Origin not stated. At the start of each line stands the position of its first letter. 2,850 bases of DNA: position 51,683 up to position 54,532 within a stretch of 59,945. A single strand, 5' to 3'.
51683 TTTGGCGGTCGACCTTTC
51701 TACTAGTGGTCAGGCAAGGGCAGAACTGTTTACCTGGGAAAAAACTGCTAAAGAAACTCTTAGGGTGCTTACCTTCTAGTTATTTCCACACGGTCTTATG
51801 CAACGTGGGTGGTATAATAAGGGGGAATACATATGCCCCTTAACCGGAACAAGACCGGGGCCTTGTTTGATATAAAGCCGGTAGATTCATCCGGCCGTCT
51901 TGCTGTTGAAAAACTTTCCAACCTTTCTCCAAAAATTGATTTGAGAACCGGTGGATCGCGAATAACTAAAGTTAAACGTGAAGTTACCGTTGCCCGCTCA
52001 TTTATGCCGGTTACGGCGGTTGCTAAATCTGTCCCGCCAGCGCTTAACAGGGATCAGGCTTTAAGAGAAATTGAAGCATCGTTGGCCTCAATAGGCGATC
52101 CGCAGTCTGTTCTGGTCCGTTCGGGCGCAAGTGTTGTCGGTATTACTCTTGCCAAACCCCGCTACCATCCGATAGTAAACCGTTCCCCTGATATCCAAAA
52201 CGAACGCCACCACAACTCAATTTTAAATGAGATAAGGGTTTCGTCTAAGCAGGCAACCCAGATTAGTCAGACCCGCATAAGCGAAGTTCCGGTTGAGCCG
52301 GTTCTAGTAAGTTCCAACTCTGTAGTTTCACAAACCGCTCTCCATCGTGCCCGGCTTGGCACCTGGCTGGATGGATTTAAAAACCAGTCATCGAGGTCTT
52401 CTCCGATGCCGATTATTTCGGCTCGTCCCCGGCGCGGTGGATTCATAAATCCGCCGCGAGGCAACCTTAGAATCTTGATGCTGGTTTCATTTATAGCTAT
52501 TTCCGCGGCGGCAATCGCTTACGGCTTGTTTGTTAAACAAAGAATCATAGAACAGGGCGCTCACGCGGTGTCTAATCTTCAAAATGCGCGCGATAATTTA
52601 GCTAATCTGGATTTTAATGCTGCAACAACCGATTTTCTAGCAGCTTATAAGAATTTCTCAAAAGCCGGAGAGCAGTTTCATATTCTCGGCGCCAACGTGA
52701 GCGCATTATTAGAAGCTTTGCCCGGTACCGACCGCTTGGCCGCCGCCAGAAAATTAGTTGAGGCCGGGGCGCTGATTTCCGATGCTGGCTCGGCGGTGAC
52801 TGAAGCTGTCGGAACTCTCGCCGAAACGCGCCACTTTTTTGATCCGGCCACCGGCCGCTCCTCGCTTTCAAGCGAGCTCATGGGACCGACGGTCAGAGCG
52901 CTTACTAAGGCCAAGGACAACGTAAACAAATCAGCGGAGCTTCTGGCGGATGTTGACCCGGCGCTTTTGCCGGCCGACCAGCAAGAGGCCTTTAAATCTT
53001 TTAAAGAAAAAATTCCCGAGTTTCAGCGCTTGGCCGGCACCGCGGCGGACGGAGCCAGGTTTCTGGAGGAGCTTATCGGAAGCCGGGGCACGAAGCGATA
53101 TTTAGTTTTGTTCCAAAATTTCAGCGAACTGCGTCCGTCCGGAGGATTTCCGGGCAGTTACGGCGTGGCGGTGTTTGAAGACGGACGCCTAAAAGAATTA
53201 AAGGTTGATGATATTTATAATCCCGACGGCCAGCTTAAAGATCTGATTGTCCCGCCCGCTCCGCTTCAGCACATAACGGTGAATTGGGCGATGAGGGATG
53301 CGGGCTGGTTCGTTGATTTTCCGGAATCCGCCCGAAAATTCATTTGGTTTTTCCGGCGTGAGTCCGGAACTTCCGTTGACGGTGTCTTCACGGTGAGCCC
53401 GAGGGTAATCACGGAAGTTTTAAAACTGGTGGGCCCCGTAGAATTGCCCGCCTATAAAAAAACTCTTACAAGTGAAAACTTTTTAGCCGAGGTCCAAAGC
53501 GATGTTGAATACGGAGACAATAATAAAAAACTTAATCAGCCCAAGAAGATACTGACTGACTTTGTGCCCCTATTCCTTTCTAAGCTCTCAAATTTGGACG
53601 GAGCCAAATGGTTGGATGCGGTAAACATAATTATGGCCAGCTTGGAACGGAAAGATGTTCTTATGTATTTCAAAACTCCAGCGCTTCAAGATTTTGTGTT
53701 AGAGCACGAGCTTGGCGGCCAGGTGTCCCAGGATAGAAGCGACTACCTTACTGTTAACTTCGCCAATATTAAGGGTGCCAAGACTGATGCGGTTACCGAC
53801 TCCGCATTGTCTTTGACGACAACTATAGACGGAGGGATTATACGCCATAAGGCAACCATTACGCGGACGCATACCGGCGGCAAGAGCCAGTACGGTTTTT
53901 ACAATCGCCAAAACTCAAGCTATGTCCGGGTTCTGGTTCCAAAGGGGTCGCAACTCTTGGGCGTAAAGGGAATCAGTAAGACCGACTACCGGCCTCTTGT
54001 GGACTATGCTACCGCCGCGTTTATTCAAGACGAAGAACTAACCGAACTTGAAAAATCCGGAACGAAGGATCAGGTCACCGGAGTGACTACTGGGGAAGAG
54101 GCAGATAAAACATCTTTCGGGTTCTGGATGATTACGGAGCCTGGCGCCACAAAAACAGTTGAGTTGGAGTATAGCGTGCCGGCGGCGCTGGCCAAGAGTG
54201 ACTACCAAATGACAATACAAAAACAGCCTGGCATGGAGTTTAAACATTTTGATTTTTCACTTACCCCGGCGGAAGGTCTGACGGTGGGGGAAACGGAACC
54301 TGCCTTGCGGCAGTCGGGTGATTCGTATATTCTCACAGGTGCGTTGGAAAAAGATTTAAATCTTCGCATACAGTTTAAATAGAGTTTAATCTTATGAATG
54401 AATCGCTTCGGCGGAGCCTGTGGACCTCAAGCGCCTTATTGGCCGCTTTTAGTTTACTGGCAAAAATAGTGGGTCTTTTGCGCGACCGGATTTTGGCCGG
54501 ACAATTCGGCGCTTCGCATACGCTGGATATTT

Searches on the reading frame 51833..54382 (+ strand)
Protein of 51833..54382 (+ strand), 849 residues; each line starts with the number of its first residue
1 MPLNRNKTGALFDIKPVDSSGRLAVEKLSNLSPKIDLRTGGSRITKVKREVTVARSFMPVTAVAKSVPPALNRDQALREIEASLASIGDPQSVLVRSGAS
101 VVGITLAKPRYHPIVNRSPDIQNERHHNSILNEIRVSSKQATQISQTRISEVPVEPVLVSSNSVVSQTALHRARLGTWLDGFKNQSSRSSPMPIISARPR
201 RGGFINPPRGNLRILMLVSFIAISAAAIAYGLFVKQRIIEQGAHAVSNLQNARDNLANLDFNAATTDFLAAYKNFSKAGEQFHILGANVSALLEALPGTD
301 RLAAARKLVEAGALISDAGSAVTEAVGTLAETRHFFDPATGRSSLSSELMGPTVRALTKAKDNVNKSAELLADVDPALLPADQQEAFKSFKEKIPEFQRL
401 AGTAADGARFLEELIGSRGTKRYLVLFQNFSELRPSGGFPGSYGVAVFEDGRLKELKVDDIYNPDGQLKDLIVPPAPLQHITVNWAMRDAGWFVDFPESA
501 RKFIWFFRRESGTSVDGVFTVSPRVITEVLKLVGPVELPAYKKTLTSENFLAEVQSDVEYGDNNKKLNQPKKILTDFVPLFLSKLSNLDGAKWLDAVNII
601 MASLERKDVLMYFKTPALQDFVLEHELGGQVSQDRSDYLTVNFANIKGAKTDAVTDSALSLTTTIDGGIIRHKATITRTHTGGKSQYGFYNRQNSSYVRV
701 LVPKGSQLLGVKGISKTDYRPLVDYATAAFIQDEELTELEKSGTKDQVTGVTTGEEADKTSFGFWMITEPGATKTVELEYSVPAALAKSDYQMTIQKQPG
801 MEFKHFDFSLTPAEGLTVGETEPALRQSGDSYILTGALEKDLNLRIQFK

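Call 46: search_protein_families(library=pfam, proteins=[window:51833-54382:+], max_evalue=0.00001)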
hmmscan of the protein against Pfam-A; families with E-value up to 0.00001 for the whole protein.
window:51833-54382:+ (849 aa): 1 family
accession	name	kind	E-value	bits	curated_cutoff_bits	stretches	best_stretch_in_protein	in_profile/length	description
PF13196.11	DUF4012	-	3.5e-24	86.4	28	1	419-558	2-143/144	Protein of unknown function (DUF4012)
